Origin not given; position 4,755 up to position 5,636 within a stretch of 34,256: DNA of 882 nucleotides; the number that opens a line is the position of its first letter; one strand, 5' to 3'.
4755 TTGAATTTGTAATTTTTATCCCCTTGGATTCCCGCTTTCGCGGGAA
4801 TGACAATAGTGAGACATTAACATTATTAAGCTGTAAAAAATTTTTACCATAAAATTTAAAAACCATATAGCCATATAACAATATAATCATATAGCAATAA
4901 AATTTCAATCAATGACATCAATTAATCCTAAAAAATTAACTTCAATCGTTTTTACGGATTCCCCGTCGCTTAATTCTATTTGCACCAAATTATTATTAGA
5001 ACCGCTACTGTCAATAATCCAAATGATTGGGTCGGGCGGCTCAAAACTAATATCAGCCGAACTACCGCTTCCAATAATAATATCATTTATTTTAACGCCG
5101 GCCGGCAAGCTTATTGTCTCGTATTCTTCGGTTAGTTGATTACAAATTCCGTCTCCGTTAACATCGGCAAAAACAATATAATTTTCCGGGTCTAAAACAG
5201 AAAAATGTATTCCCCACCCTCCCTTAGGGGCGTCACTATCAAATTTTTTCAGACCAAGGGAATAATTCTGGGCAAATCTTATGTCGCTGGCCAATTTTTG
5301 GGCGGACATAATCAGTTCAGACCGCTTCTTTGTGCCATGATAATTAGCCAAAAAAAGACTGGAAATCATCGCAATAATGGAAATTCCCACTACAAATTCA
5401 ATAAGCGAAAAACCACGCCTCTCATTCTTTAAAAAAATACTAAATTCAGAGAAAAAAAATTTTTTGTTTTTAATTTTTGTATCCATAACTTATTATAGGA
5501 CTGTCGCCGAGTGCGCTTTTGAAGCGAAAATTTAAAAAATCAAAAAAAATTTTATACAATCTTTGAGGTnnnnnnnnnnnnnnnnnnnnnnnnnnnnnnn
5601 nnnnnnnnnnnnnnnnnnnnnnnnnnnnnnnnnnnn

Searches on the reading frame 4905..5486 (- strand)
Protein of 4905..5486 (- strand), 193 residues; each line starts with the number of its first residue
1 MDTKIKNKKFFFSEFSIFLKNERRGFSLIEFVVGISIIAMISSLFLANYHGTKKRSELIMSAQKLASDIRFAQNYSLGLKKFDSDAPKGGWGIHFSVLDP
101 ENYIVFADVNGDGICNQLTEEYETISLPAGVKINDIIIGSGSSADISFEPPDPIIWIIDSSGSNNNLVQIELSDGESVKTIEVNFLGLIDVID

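Call 39: search_protein_families(library=pfam, proteins=[window:4905-5486:-], max_evalue=0.01)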
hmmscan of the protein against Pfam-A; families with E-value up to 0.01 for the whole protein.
window:4905-5486:- (193 aa): 1 family
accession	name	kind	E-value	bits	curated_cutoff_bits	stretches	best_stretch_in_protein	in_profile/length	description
PF07963.17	N_methyl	-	4.6e-05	23.3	21.2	1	22-44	3-25/27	Prokaryotic N-terminal methylation motif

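Call 58: find_encoding_contigs(protein=window:4905-5483:-, flank=3000, max_places=10)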
Protein window:4905-5483:- (192 aa): no gene with exactly this product is on record in the collection.
